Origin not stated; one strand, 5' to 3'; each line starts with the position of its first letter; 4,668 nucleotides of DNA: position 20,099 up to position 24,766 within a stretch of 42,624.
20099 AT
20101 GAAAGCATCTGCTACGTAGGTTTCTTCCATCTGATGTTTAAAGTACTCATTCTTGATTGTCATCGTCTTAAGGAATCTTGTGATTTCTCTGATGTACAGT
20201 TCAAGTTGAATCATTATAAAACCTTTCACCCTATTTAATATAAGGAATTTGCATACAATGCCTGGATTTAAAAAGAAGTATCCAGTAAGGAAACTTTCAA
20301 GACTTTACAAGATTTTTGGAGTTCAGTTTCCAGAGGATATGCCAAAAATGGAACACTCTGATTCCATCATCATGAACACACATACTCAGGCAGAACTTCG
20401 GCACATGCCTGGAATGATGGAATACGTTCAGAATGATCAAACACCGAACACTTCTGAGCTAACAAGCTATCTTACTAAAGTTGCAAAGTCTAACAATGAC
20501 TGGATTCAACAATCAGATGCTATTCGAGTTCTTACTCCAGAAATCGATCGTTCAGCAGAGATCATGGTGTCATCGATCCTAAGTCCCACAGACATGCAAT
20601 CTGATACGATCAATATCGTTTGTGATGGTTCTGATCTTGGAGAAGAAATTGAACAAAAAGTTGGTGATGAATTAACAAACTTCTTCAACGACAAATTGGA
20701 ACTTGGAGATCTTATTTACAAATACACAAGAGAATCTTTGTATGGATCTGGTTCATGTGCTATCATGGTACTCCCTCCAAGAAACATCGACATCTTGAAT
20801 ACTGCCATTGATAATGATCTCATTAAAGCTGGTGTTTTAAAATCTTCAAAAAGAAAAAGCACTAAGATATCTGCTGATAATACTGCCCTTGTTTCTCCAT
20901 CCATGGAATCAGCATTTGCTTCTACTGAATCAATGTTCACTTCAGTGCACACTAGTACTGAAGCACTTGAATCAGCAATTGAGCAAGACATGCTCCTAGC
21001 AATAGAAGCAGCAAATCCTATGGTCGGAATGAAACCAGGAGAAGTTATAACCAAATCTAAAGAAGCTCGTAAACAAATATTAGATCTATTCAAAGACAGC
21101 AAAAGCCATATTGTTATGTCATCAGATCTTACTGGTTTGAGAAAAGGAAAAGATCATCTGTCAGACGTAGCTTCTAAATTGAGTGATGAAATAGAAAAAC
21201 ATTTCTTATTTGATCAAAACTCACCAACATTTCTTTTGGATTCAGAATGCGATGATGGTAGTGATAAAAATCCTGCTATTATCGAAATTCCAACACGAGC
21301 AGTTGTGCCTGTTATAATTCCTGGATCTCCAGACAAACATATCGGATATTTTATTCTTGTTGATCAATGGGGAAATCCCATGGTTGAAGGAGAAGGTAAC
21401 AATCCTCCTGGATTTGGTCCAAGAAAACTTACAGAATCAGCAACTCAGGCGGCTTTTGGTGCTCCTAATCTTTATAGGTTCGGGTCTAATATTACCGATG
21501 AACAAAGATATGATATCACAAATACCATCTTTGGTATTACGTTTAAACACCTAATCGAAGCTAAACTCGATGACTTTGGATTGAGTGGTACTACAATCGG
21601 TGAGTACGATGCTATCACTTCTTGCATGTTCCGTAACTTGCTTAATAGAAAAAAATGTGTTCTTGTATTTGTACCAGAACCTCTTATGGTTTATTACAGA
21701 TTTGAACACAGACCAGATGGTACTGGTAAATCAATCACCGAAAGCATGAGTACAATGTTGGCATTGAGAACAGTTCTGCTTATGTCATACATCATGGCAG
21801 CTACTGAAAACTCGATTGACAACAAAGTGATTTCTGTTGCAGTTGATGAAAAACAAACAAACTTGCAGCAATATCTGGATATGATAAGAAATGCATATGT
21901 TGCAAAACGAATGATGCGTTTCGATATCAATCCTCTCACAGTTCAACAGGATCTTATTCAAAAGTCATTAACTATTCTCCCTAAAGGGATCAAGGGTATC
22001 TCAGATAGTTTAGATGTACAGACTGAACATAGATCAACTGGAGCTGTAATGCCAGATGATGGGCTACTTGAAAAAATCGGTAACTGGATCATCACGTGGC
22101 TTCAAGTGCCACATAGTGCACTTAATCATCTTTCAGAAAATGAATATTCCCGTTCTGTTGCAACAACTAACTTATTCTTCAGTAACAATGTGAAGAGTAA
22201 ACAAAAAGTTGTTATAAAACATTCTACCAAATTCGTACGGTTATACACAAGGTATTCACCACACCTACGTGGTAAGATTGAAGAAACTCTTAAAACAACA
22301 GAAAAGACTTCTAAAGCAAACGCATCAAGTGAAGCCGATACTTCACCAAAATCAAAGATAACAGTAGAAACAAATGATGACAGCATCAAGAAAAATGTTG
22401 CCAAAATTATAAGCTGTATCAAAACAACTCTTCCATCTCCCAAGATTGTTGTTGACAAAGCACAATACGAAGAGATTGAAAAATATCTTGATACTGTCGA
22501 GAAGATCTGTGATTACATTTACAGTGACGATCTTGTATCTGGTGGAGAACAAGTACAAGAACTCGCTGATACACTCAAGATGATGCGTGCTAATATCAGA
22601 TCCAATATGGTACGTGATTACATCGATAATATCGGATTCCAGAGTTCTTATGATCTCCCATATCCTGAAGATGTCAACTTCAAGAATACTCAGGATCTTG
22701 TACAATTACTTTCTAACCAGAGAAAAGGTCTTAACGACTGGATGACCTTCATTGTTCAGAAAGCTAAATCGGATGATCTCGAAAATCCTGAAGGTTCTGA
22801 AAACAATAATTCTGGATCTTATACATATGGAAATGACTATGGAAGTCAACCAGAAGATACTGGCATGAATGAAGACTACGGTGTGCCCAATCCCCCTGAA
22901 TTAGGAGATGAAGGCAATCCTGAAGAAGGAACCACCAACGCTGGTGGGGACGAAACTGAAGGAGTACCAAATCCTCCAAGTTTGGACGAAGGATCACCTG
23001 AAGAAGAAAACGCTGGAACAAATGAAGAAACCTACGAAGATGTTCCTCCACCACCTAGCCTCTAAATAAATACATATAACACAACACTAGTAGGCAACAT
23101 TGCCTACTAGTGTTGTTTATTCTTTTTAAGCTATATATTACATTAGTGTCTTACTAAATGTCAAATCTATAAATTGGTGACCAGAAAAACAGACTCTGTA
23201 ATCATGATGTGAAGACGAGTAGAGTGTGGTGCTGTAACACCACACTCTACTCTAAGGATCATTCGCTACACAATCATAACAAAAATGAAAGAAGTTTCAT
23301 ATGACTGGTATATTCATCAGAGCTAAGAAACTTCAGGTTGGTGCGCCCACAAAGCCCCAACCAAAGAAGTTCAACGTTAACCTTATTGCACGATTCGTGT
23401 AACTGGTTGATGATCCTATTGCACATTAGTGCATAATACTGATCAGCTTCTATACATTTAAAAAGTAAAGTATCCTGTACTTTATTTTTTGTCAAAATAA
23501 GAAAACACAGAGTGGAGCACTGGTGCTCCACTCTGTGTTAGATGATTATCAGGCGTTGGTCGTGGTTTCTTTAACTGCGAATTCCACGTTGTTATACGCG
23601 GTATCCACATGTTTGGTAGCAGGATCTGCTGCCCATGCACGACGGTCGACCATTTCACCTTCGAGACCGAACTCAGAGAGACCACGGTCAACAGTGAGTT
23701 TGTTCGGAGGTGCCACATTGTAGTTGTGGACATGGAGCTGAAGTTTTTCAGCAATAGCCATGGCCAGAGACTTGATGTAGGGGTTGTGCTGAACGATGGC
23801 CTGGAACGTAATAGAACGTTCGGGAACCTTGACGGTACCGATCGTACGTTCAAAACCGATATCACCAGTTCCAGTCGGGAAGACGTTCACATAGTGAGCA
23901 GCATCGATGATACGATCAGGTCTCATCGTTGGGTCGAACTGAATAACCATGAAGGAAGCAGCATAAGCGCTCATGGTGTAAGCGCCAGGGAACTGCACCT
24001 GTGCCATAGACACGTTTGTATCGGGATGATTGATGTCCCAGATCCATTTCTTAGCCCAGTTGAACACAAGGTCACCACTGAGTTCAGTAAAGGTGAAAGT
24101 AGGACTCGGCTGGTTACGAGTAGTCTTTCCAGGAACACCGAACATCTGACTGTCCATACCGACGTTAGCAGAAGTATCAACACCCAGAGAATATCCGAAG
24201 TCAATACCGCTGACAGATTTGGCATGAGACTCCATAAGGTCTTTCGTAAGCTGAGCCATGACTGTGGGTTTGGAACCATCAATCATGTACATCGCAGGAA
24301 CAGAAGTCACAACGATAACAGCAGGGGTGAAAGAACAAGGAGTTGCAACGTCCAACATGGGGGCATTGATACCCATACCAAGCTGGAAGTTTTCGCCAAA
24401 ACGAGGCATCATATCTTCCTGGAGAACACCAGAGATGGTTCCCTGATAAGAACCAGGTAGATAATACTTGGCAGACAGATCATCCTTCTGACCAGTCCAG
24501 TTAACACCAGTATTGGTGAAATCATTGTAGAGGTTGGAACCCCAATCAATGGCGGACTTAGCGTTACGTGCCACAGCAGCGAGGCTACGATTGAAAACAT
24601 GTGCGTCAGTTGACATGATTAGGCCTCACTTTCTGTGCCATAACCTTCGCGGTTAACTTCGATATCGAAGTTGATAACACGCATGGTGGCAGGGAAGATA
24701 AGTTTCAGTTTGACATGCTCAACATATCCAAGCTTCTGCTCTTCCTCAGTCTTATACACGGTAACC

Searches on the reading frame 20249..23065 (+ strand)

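Call 9: search_protein_families(library=phrogs, proteins=[window:20249-23065:+], max_evalue=0.001)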
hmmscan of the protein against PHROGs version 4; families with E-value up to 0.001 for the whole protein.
window:20249-23065:+ (938 aa): 1 family
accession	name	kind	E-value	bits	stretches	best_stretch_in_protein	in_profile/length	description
phrog_3004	-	head and packaging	1.7e-79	269.3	1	62-927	48-919/931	virion structural protein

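Call 15: search_protein_families(library=pfam, proteins=[window:20249-23065:+], max_evalue=0.01)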
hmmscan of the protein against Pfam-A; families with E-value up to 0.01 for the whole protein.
window:20249-23065:+ (938 aa): 1 family
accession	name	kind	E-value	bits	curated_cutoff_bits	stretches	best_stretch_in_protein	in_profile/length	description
PF04210.18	MtrG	-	0.0077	16.6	27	0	731-762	3-34/64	Tetrahydromethanopterin S-methyltransferase, subunit G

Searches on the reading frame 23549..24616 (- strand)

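Call 9: search_protein_families(library=phrogs, proteins=[window:23549-24616:-], max_evalue=0.001)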
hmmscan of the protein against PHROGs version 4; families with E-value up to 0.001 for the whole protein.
window:23549-24616:- (355 aa): 2 families
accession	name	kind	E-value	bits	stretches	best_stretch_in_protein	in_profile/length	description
phrog_3185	-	head and packaging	1.3e-20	74.9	1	98-298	51-251/289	virion structural protein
phrog_21257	-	head and packaging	9.2e-05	23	1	125-317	59-252/265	virion structural protein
